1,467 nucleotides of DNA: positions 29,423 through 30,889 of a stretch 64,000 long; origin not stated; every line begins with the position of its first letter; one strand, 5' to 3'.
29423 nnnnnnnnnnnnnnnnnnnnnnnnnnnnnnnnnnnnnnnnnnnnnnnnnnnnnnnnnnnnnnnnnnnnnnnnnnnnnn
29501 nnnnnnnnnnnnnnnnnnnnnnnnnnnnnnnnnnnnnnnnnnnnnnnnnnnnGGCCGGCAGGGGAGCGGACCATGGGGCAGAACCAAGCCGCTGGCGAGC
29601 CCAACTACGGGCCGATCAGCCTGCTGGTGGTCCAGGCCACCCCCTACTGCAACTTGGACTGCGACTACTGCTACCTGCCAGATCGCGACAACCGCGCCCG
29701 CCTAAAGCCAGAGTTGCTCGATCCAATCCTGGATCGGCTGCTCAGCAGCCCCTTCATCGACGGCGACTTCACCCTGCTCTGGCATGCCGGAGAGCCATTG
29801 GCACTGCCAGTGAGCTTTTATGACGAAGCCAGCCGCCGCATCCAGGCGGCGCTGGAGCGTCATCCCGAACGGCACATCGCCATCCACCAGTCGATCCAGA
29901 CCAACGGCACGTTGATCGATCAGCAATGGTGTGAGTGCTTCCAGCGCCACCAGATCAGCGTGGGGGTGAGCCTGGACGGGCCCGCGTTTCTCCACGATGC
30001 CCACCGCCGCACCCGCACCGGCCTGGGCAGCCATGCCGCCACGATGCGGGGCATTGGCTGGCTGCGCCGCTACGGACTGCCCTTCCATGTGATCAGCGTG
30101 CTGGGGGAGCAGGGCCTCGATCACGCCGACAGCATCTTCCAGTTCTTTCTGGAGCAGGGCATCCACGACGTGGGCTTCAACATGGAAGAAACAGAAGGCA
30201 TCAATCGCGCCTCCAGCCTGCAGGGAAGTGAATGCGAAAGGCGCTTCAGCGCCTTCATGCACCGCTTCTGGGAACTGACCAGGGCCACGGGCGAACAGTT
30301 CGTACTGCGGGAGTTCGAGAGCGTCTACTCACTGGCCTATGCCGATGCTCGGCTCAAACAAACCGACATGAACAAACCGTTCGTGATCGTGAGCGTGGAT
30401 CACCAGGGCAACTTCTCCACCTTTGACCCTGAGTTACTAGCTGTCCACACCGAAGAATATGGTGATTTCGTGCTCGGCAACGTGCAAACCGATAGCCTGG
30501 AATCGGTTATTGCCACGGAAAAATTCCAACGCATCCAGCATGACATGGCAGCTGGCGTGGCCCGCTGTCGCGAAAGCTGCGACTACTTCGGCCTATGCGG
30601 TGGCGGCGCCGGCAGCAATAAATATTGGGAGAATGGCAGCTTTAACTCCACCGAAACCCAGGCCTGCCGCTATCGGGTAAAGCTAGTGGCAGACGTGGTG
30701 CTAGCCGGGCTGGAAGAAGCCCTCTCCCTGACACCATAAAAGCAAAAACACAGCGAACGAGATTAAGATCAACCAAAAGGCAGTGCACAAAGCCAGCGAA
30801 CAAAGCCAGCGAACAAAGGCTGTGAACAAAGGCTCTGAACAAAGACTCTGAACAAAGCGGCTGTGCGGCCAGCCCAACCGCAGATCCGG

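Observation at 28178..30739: Orphan binding protein, secreted Gly-rich-repeat protein and radical SAM/SPASM maturase: a GRRM-type RiPP-like cassette of unknown chemistry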

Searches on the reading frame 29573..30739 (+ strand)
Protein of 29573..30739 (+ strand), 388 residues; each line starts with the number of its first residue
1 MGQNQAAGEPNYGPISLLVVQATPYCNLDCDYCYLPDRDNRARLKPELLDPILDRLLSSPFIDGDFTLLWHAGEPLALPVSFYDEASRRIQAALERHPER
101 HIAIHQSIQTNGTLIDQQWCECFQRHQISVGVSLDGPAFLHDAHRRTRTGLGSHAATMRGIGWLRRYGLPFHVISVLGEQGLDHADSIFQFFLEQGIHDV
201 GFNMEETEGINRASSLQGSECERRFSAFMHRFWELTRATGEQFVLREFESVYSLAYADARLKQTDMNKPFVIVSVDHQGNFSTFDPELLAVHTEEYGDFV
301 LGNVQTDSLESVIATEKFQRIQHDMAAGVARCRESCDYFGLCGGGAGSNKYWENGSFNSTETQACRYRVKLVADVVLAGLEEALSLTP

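Call 3: search_protein_families(library=ncbifam, proteins=[window:29573-30739:+], max_evalue=0.01)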
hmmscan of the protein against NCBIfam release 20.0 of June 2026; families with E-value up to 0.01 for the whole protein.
window:29573-30739:+ (388 aa): 52 families (the best 25 are shown)
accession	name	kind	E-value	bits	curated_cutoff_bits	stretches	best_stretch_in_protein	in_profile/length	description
TIGR04261.1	rSAM_GlyRichRpt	subfamily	6.8e-181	601.1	310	1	20-382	1-363/363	cyclophane-forming radical SAM/SPASM peptide maturase GrrM/OscB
NF041718.1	rSAM_phane_AMC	equivalog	1e-86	291.2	425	1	16-372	6-353/362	cyclophane-forming radical SAM peptide maturase AmcB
TIGR03942.1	sulfatase_rSAM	equivalog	1.7e-44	152.4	349.45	1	18-366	3-344/363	anaerobic sulfatase maturase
NF041707.1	rSAM_YhhB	equivalog_domain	3.7e-39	134.7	445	1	18-375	4-361/369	cyclophane-forming radical SAM/SPASM peptide maturase YhhB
NF041298.1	rSAM_mat_DynA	equivalog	1.1e-38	133.1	450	1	19-360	4-335/356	dynobactin maturation radical SAM/SPASM protein DynA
NF010308.0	PRK13745.1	equivalog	7.4e-35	120.6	484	1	12-359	10-365/412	anaerobic sulfatase-maturation protein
TIGR04269.1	SAM_SPASM_FxsB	subfamily_domain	5.6e-33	114.5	370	1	17-374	3-360/363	FxsB family cyclophane-forming radical SAM/SPASM peptide maturase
NF010321.0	PRK13758.1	equivalog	2.9e-30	105.6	441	1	14-351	3-335/370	anaerobic sulfatase-maturase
TIGR04163.1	rSAM_cobopep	equivalog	3.3e-27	95.3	375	1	20-369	68-409/428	peptide-modifying radical SAM enzyme CbpB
NF041300.1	rSAM_mat_DarW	exception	1.1e-26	93.7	650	1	17-366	42-386/415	radical SAM/SPASM peptide maturase DarW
NF047865.1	rSAM_PapB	equivalog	7e-25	87.9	340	1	16-358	3-328/330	PapB family radical SAM/SPASM ranthipeptide maturase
TIGR03978.1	rSAM_paired_1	equivalog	1.1e-20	73.9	370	1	17-380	84-451/466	His-Xaa-Ser system radical SAM maturase HxsB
TIGR04083.1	rSAM_pep_methan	hypoth_equivalog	1.4e-20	73.5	300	1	23-197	7-169/376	TIGR04083 family peptide-modifying radical SAM enzyme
NF038005.1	rSAM_mat_DarE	equivalog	1.8e-19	69.8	650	1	18-353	76-407/432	darobactin maturation radical SAM/SPASM protein DarE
TIGR03906.1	quino_hemo_SAM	equivalog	4.6e-17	61.8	453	1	14-365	92-433/467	quinohemoprotein amine dehydrogenase maturation protein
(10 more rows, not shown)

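Call 4: search_protein_families(library=pfam, proteins=[window:29573-30739:+], max_evalue=0.01)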
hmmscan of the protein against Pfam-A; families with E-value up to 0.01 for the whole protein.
window:29573-30739:+ (388 aa): 2 families
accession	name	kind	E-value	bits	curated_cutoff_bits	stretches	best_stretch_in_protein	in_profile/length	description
PF04055.27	Radical_SAM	-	1.2e-12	48.8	29.5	1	22-191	3-165/166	Radical SAM superfamily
PF13186.11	SPASM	-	0.0022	18.7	21.5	1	297-336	27-66/67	Iron-sulfur cluster-binding domain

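Call 13: find_related_loci(query=window:29573-30739:+, collection=genome_contigs, flank=6000)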
Query window:29573-30739:+ (388 aa) in genome_contigs; peptide patterns used: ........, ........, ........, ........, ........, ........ (x = any residue, [..] = any of these).
249 stretches matched a pattern; 229 encode a relative of the query (tblastn E <= 1e-3); the best 80 are kept; 80 distinct loci.
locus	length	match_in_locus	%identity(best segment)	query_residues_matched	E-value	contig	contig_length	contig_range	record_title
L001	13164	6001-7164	98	1-388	0e+0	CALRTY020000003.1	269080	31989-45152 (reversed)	MAG: Chitinophaga pinensis isolate JJ-JE510-14-2-mx-bin544 genome assembly, contig: JJ-R2C3-114-C8, whole genome shotgun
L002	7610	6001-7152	98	5-388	0e+0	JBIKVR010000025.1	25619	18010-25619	MAG: Prochlorococcaceae cyanobacterium isolate ME2015-08-25_3300042365_group6_bin51 Rohwer_bin1356_scaffold_306_c1, whol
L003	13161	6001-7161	97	1-387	0e+0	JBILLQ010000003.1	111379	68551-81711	MAG: Prochlorococcaceae cyanobacterium isolate ME2017-08-05_3300034118_group7_bin84 Rohwer_bin1359_scaffold_11_c1, whole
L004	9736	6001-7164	93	1-388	0e+0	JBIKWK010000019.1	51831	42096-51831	MAG: Prochlorococcaceae cyanobacterium isolate ME2015-09-13_3300035666_group6_bin200 Rohwer_bin1357_scaffold_353_c1, who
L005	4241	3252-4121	99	1-290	0e+0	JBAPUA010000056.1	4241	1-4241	MAG: Cyanobium sp. isolate MFD02847_ilm_asm_bin12 k127_193962, whole genome shotgun sequence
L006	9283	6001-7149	71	5-386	0e+0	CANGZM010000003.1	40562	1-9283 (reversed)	MAG: Synechococcaceae bacterium isolate RE-18aug17-136 genome assembly, contig: RE-18aug17-C1049, whole genome shotgun s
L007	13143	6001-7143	70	5-384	0e+0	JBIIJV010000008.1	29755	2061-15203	MAG: Cyanobium sp. isolate ME2001-10-09pf_3300042861_group1_bin190 Rohwer_bin1299_scaffold_885_c1, whole genome shotgun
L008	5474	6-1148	70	9-388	0e+0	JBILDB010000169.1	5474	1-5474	MAG: Cyanobium sp. isolate ME2016-07-06_3300042374_group7_bin96 Rohwer_bin1326_scaffold_13145_c1, whole genome shotgun s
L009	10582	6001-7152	69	6-388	0e+0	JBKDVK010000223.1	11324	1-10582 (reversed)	MAG: Cyanobacteriota bacterium isolate samp_4365_semibin_1 samp_4365_548083, whole genome shotgun sequence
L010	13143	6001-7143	70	6-386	0e+0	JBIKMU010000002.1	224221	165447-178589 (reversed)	MAG: Cyanobium sp. isolate ME2014-09-11_3300037507_group5_bin183 Rohwer_bin1323_scaffold_14_c1, whole genome shotgun seq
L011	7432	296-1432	71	9-387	0e+0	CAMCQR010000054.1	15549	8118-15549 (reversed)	MAG: Synechococcus sp. UW140 isolate TE-08apr19-66 genome assembly, contig: TE-08apr19-C4483, whole genome shotgun seque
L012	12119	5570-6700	69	12-388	0e+0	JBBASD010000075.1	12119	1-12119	MAG: Cyanobium sp. isolate EUL_236 ctg75-EUL_236, whole genome shotgun sequence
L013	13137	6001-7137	70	9-387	2e-180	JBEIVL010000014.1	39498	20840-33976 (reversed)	MAG: Aphanothece sp. isolate Sample-113-S84-bin-55 Sample_113_S84-bin_55-k141_71870, whole genome shotgun sequence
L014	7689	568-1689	70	13-386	3e-180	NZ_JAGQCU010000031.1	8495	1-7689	Cyanobium sp. ATX 6A2 ATX-6A2-C31, whole genome shotgun sequence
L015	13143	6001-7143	69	9-388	1e-179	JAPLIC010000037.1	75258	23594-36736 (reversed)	MAG: Cyanobacteriota bacterium isolate LacPavin_0818_WC50_MAG_62_30 LacPavin_0818_WC50_scaffold_298434, whole genome sho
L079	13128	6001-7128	57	12-387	2e-160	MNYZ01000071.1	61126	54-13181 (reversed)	MAG: Oscillatoriales cyanobacterium CG2_30_40_61 cg2_3.0_scaffold_205_c, whole genome shotgun sequence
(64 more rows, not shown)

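Call 18: search_solved_structures(query=window:29573-30739:+, max_evalue=0.001)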
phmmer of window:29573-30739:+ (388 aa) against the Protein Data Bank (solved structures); distinct sequences matched with E-value up to 0.001: 3.
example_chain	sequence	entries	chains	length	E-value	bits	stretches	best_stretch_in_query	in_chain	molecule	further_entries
4k37_A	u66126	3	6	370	7.9e-26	94.1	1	14-346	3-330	Anaerobic sulfatase-maturating enzyme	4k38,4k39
4k36_A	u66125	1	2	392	9.6e-26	93.8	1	14-346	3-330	Anaerobic sulfatase-maturating enzyme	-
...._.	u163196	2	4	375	5e-16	61.8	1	17-371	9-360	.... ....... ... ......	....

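Call 33: search_solved_structures(query=window:29573-30739:+, max_evalue=0.001, show_alignments=3)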
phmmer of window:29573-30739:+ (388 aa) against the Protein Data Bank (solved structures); distinct sequences matched with E-value up to 0.001: 3.
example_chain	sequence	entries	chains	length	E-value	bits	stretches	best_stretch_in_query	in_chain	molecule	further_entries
4k37_A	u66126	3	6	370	7.9e-26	94.1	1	14-346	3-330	Anaerobic sulfatase-maturating enzyme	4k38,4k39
4k36_A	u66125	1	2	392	9.6e-26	93.8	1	14-346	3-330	Anaerobic sulfatase-maturating enzyme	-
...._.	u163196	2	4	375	5e-16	61.8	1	17-371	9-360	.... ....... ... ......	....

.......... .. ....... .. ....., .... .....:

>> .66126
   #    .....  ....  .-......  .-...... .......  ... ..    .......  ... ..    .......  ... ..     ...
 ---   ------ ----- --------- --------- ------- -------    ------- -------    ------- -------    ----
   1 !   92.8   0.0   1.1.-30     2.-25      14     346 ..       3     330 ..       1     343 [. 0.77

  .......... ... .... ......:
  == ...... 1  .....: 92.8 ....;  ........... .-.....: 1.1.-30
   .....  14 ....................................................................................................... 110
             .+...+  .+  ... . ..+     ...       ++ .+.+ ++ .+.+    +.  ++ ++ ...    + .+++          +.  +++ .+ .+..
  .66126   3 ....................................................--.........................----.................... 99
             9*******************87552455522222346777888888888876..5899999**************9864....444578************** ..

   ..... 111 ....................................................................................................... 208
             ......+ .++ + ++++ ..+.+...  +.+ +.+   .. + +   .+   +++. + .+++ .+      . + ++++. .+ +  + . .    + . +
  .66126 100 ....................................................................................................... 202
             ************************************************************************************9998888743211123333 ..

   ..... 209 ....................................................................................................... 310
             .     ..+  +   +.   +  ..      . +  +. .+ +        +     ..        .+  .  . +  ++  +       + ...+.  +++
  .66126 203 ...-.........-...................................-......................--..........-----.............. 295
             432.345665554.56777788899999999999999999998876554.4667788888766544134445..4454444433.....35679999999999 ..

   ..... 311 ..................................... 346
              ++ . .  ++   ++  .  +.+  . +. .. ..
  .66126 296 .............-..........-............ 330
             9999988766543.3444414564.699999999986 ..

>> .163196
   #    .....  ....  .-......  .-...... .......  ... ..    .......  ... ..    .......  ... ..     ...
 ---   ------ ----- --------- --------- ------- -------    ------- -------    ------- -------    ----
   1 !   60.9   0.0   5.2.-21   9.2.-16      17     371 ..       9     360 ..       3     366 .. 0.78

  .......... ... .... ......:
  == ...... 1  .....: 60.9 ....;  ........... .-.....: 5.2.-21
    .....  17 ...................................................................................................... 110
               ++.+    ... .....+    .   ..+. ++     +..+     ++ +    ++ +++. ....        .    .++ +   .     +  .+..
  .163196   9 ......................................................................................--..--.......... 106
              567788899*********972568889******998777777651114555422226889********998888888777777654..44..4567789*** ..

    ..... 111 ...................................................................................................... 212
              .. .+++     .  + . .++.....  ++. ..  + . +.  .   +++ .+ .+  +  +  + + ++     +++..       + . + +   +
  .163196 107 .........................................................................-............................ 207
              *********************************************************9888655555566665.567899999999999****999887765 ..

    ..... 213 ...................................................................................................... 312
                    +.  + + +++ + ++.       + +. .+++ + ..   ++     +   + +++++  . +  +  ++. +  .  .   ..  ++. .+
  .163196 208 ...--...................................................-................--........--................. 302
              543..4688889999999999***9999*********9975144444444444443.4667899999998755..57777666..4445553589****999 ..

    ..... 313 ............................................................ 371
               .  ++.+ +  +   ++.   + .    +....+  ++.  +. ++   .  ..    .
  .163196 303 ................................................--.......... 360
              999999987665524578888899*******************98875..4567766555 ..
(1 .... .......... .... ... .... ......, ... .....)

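Call 41: list_cluster_members(proteins=[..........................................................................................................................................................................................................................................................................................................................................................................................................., window:29573-30739:+, window:29124-29552:+, window:28178-29113:+])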
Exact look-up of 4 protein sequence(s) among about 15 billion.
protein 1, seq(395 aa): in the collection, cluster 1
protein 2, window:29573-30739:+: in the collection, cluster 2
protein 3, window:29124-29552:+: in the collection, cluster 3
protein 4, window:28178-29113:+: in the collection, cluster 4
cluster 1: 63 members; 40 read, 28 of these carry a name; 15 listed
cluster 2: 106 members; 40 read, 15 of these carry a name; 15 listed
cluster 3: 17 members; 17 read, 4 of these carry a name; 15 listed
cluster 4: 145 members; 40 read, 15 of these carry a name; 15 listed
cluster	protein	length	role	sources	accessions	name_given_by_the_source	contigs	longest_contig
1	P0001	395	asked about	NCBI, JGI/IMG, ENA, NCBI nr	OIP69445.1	MAG: GRRM system radical SAM/SPASM domain protein [Oscillatoriales cyanobacterium ...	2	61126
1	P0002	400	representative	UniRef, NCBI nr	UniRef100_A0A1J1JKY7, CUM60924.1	Radical SAM core domain-containing protein n=2 Tax=Planktothrix agardhii TaxID=1160 ... | conserved protein of unknown function [Planktothrix agardhii]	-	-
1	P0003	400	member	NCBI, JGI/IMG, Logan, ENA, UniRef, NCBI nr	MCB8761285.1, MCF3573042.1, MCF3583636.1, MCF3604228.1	GRRM system radical SAM/SPASM domain protein [Planktothrix agardhii 1806] | Arylsulfatase regulator (Fe-S oxidoreductase) | cyclophane-forming radical SAM/SPASM peptide maturase GrrM/OscB n=1 Tax=Planktothrix ...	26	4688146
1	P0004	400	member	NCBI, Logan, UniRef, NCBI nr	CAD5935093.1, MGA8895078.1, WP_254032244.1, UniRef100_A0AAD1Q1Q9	cyclophane-forming radical SAM/SPASM peptide maturase GrrM/OscB [Planktothrix agardhii] | Radical SAM core domain-containing protein n=1 Tax=Planktothrix agardhii TaxID=1160 ...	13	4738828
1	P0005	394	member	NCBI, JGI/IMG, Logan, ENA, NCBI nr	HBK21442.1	MAG TPA: GRRM system radical SAM/SPASM domain protein [Planktothrix sp. UBA10369] | GRRM system radical SAM/SPASM domain protein [Planktothrix sp. UBA10369]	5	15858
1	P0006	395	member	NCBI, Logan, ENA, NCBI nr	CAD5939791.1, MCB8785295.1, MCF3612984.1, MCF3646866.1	cyclophane-forming radical SAM/SPASM peptide maturase GrrM/OscB [Planktothrix agardhii]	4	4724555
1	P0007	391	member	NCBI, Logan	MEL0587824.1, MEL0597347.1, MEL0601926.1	MAG: cyclophane-forming radical SAM/SPASM peptide maturase GrrM/OscB [Planktothrix ...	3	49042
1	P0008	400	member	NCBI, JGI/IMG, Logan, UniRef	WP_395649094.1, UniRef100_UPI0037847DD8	cyclophane-forming radical SAM/SPASM peptide maturase GrrM/OscB [Planktothrix agardhii] | uncharacterized protein | cyclophane-forming radical SAM/SPASM peptide maturase GrrM/OscB n=1 Tax=Planktothrix ...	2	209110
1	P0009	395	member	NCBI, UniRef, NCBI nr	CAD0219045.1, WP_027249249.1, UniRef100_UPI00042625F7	cyclophane-forming radical SAM/SPASM peptide maturase GrrM/OscB [Planktothrix agardhii] | cyclophane-forming radical SAM/SPASM peptide maturase GrrM/OscB n=1 Tax=Planktothrix ...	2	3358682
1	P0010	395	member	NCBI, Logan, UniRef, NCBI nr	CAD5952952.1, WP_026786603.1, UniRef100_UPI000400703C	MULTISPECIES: cyclophane-forming radical SAM/SPASM peptide maturase GrrM/OscB ... | cyclophane-forming radical SAM/SPASM peptide maturase GrrM/OscB n=1 Tax=Planktothrix ...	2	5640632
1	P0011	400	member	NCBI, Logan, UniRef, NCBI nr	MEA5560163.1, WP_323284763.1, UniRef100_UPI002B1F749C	cyclophane-forming radical SAM/SPASM peptide maturase GrrM/OscB [Planktothrix agardhii] | cyclophane-forming radical SAM/SPASM peptide maturase GrrM/OscB n=1 Tax=Planktothrix ...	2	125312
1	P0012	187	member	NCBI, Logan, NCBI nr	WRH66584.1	MAG: radical SAM protein [Planktothrix sp. GU0601_MAG3]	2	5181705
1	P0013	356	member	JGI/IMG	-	uncharacterized protein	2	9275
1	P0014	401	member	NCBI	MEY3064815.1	MAG: putative arylsulfatase regulatory protein, partial [Cyanobacteriota bacterium]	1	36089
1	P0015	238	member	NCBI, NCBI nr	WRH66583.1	MAG: cyclophane-forming radical SAM/SPASM peptide maturase GrrM/OscB [Planktothrix sp. ...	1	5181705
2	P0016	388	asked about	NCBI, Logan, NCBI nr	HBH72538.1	MAG TPA: GRRM system radical SAM/SPASM domain protein [Synechococcales bacterium UBA10510] | GRRM system radical SAM/SPASM domain protein [Synechococcales bacterium UBA10510]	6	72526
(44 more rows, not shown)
